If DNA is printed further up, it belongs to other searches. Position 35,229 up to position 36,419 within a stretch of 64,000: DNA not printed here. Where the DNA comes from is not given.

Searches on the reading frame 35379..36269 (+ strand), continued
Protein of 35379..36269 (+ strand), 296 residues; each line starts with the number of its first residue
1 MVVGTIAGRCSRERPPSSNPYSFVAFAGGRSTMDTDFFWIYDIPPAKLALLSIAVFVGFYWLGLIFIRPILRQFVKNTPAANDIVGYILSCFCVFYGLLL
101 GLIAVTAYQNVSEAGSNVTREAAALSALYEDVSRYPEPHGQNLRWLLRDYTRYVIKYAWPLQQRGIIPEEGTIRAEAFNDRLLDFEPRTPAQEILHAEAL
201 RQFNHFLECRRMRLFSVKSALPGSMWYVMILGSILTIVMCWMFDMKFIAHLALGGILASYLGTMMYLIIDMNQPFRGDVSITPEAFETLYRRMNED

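Call 59: find_encoding_contigs(protein=P0517, flank=6000, max_places=2)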
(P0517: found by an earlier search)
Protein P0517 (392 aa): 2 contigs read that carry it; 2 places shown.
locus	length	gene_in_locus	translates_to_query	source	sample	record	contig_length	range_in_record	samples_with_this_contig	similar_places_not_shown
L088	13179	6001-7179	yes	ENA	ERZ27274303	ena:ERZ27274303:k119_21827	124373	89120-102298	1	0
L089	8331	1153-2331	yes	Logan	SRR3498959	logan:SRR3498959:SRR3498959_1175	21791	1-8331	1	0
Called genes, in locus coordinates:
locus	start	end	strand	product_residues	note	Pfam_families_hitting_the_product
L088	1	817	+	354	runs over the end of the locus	PF00586:AIRS, PF02769:AIRS_C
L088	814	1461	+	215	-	PF00551:Formyl_trans_N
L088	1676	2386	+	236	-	PF13505:OMP_b-brl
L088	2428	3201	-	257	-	PF01427:Peptidase_M15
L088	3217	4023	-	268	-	PF03976:PPK2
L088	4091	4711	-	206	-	PF01794:Ferric_reduct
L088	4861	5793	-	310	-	PF00174:Oxidored_molyb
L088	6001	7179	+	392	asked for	PF14023:Bestrophin-like, PF17200:sCache_2, PF08269:dCache_2 (weak)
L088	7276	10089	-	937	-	PF13576:Pentapeptide_3 (faint)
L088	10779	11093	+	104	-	-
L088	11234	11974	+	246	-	PF01381:HTH_3, PF13560:HTH_31 (weak)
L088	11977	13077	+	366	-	-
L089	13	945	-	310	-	PF00174:Oxidored_molyb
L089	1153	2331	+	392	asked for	PF14023:Bestrophin-like, PF17200:sCache_2, PF08269:dCache_2 (weak)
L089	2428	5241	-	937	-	PF13576:Pentapeptide_3 (faint)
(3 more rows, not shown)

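Call 60: find_encoding_contigs(protein=P0404, flank=6000, max_places=2)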
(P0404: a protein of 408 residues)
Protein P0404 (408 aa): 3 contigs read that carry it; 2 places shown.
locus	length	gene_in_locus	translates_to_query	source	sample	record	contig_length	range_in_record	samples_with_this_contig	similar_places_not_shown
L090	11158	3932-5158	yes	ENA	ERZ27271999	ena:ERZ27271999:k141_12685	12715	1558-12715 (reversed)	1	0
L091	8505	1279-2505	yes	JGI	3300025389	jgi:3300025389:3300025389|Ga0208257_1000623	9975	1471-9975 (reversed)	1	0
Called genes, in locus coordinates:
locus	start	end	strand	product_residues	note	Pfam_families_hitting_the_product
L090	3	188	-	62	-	?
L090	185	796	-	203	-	PF03193:RsgA_GTPase (faint), PF01926:MMR_HSR1, PF02421:FeoB_N (weak)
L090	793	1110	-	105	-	PF19669:DUF6172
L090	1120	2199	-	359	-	PF01120:Alpha_L_fucos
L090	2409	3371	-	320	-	-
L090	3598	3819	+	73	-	-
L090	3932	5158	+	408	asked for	PF14023:Bestrophin-like, PF17201:Cache_3-Cache_2, PF17203:sCache_3_2, PF17202:sCache_3_3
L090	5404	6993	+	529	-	PF01019:G_glu_transpept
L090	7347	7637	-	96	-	-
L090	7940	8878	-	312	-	PF03781:FGE-sulfatase, PF07589:PEP_exosort_dom (weak)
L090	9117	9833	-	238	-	PF07589:PEP_exosort_dom (weak)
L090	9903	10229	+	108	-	-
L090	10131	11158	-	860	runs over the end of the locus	?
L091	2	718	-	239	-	?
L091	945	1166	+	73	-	-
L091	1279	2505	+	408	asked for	PF14023:Bestrophin-like, PF17201:Cache_3-Cache_2, PF17203:sCache_3_2, PF17202:sCache_3_3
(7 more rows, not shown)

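Call 61: find_encoding_contigs(protein=P0362, flank=6000, max_places=2)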
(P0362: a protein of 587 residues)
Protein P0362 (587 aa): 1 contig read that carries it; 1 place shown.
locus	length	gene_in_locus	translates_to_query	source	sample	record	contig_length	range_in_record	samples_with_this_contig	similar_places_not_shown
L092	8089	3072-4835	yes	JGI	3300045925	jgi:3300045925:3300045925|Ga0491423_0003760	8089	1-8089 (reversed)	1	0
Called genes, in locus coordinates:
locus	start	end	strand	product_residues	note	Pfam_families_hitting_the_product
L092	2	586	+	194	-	?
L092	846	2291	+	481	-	-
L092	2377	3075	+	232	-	PF01987:AIM24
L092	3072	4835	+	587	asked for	PF14023:Bestrophin-like, PF12849:PBP_like_2, PF01547:SBP_bac_1 (weak)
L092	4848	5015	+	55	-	-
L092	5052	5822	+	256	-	PF06439:3keto-disac_hyd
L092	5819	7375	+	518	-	PF01408:GFO_IDH_MocA, PF19051:GFO_IDH_MocA_C2, PF22725:GFO_IDH_MocA_C3 (faint)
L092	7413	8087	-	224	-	?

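Call 62: find_encoding_contigs(protein=P0510, flank=6000, max_places=2)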
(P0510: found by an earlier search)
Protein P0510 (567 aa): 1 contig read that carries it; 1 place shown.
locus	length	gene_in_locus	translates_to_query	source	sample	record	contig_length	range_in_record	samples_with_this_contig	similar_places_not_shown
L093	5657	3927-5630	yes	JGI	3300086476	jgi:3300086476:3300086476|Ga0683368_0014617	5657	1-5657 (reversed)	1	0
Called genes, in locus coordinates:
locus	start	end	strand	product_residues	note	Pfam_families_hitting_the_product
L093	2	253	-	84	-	?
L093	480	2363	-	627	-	PF01594:AI-2E_transport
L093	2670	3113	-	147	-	-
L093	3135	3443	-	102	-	-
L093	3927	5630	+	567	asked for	PF14023:Bestrophin-like, PF16868:NMT1_3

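Call 69: find_related_loci(query=A3, collection=metagenome_contigs, flank=4000)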
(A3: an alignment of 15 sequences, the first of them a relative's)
Query A3 (270 aa) in metagenome_contigs; peptide patterns used: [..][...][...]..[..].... (x = any residue, [..] = any of these).
600 stretches matched a pattern (row limit reached: there are more); 472 encode a relative of the query (tblastn E <= 1e-3); the best 80 are kept; 80 distinct loci.
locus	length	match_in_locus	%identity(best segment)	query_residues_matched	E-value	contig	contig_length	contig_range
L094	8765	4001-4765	55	1-255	1e-85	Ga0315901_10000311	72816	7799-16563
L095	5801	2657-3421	55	1-255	2e-85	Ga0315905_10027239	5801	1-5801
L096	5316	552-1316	55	1-255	1e-85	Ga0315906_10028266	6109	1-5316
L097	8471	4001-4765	55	1-255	2e-85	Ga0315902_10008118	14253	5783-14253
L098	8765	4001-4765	55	1-255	1e-85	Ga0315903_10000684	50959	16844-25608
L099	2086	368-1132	55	1-255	5e-87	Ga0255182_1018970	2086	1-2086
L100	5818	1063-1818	55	1-252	7e-80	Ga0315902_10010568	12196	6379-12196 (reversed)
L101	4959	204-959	55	1-252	8e-80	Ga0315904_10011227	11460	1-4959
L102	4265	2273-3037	53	1-255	7e-79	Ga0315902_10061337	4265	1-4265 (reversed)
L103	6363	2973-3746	43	1-259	3e-65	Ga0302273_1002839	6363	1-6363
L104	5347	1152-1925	43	1-259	3e-65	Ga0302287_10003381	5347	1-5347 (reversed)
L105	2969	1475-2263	40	4-270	3e-62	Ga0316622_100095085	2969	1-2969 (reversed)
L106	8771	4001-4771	42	4-261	8e-62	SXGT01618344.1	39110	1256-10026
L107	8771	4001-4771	41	4-261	8e-62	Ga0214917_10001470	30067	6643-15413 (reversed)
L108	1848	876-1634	42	4-257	2e-63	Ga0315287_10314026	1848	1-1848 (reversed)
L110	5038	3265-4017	40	4-255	1e-60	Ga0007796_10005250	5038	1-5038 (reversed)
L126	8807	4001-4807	39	1-270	2e-57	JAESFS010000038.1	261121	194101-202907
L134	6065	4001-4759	45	4-257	1e-56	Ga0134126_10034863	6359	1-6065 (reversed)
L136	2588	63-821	44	4-257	1e-56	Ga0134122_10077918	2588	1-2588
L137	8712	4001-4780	39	1-261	2e-55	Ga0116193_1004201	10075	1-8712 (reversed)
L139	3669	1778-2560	39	4-265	2e-55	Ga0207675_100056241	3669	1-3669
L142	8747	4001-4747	43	4-253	7e-55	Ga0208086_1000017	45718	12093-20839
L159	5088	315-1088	38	4-262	1e-53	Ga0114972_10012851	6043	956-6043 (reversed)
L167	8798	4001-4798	36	4-270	3e-53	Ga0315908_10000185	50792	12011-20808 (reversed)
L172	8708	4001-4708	41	21-257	7e-53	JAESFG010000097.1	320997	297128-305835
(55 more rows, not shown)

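Call 72: search_protein_families(library=pfam, proteins=[L094:4868-6010:+, L102:3161-4174:+, L137:5413-7563:+, L159:1844-2746:+, L136:1009-2088:+, L139:2680-3669:+, L172:5731-6438:+, L167:5294-6007:+, L142:6341-6982:+, L103:4520-4912:+], max_evalue=0.001)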
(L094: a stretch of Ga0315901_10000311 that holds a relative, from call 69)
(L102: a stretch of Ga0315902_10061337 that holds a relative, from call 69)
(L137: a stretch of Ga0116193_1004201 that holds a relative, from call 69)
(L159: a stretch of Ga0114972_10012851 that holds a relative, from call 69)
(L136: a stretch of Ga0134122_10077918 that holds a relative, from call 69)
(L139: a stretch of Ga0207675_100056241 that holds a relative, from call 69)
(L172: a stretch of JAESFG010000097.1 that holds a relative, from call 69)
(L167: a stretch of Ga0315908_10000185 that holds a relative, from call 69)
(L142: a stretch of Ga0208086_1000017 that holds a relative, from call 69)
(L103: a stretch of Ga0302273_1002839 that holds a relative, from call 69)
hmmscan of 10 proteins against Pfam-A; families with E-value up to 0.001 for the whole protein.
L094:4868-6010:+ (380 aa): 0 families

L102:3161-4174:+ (337 aa): 0 families

L137:5413-7563:+ (716 aa): 2 families
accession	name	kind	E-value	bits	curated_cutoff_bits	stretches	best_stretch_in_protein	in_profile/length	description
PF00561.26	Abhydrolase_1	-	1.9e-11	44.5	25.8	1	136-303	2-111/245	alpha/beta hydrolase fold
PF08386.16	Abhydrolase_4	-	3e-08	34.2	21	1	614-702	14-103/103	TAP-like protein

L159:1844-2746:+ (300 aa): 0 families

L136:1009-2088:+ (359 aa): 0 families

L139:2680-3669:+ (330 aa): 0 families

L172:5731-6438:+ (235 aa): 0 families

L167:5294-6007:+ (237 aa): 0 families

L142:6341-6982:+ (213 aa): 0 families

L103:4520-4912:+ (130 aa): 0 families

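Call 75: search_protein_families(library=pfam, proteins=[L106:3345-3935:+, L106:1170-3332:+, L126:3277-3981:+, L126:1794-2708:+, L103:2019-2792:+, L103:1033-2022:+, L110:1426-2619:+, L137:1451-3511:+, L134:2381-3697:+, L167:2556-3851:+], max_evalue=0.001)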
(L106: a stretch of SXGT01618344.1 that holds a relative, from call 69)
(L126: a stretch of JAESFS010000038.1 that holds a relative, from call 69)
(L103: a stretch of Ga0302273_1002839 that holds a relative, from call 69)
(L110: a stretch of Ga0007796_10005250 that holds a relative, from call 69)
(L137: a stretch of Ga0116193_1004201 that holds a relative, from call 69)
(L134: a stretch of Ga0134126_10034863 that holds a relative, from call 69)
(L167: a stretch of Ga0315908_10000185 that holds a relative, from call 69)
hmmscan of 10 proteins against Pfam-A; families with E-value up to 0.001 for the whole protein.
L106:3345-3935:+ (196 aa): 1 family
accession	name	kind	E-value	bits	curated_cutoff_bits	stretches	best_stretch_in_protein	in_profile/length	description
PF22635.1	I-TevI_ZnF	-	0.00048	20.4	27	1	47-63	5-21/31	Intron-associated endonuclease 1 zinc finger domain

L106:1170-3332:+ (720 aa): 3 families
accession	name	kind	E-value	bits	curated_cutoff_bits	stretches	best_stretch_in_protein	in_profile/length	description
PF07969.17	Amidohydro_3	-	2.2e-105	354.3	29.7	1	112-601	1-472/472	Amidohydrolase family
PF03724.22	META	-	1.4e-13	51.2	24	1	617-715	10-108/109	META domain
PF01979.26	Amidohydro_1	-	1.1e-11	45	25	1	391-600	136-345/345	Amidohydrolase family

L126:3277-3981:+ (234 aa): 0 families

L126:1794-2708:+ (304 aa): 1 family
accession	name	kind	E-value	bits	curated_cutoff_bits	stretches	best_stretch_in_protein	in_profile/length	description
PF03069.20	FmdA_AmdA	-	1.2e-29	103.9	27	2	150-300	201-371/373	Acetamidase/Formamidase family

L103:2019-2792:+ (257 aa): 2 families
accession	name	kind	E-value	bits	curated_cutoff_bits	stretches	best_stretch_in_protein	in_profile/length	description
PF01061.29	ABC2_membrane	-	5.7e-29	101.6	26.9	1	9-220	2-211/211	ABC-2 type transporter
PF12698.13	ABC2_membrane_3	-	4.4e-06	26.5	31.6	1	59-244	160-344/347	ABC-2 family transporter protein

L103:1033-2022:+ (329 aa): 2 families
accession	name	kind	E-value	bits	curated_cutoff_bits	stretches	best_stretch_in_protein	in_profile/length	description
PF00005.33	ABC_tran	-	6.3e-35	121.2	25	1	41-183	1-137/137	ABC transporter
PF13304.12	AAA_21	-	9.6e-12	46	27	1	152-212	235-298/304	AAA domain, putative AbiEii toxin, Type IV TA system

L110:1426-2619:+ (397 aa): 1 family
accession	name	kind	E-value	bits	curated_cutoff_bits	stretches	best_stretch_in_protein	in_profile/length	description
PF00282.25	Pyridoxal_deC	-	2.1e-22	79.8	27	1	132-330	147-355/375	Pyridoxal-dependent decarboxylase conserved domain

L137:1451-3511:+ (686 aa): 2 families
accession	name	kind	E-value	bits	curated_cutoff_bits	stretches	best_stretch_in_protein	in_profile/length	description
PF00561.26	Abhydrolase_1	-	3e-11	43.9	25.8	1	215-320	47-136/245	alpha/beta hydrolase fold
PF08386.16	Abhydrolase_4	-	1.4e-09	38.5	21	1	440-536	4-103/103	TAP-like protein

L134:2381-3697:+ (438 aa): 7 families
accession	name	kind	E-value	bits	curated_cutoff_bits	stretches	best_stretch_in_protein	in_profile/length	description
PF07568.18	HisKA_2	-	1.3e-18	67.3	22.3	1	241-314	1-73/76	Histidine kinase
PF01590.32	GAF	-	2.1e-14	54.6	22.4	1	84-219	4-133/133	GAF domain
PF02518.31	HATPase_c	-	9.5e-13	49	26.4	1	338-433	4-110/111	Histidine kinase-, DNA gyrase B-, and HSP90-like ATPase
PF13185.12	GAF_2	-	3.2e-12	47.3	28.6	1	84-220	6-136/136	GAF domain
PF13581.12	HATPase_c_2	-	2.3e-09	37.8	27.4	1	331-428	23-125/127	Histidine kinase-like ATPase domain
PF13492.12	GAF_3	-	6e-06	27.1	27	1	84-221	4-129/129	GAF domain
PF07536.20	HWE_HK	-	9.1e-06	26.8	22.8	1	241-323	1-78/83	HWE histidine kinase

L167:2556-3851:+ (431 aa): 4 families
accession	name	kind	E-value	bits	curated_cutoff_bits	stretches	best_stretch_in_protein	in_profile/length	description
PF01408.29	GFO_IDH_MocA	-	7.6e-15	56.1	24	1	40-166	1-114/120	Oxidoreductase family, NAD-binding Rossmann fold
PF22725.1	GFO_IDH_MocA_C3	-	1.4e-07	32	27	1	189-326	7-123/124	GFO/IDH/MocA C-terminal domain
PF02894.22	GFO_IDH_MocA_C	-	1.9e-05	25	22.9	1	189-376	3-182/218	Oxidoreductase family, C-terminal alpha/beta domain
PF10518.14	TAT_signal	-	2.7e-05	24.3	22.7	1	8-26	3-21/21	TAT (twin-arginine translocation) pathway signal sequence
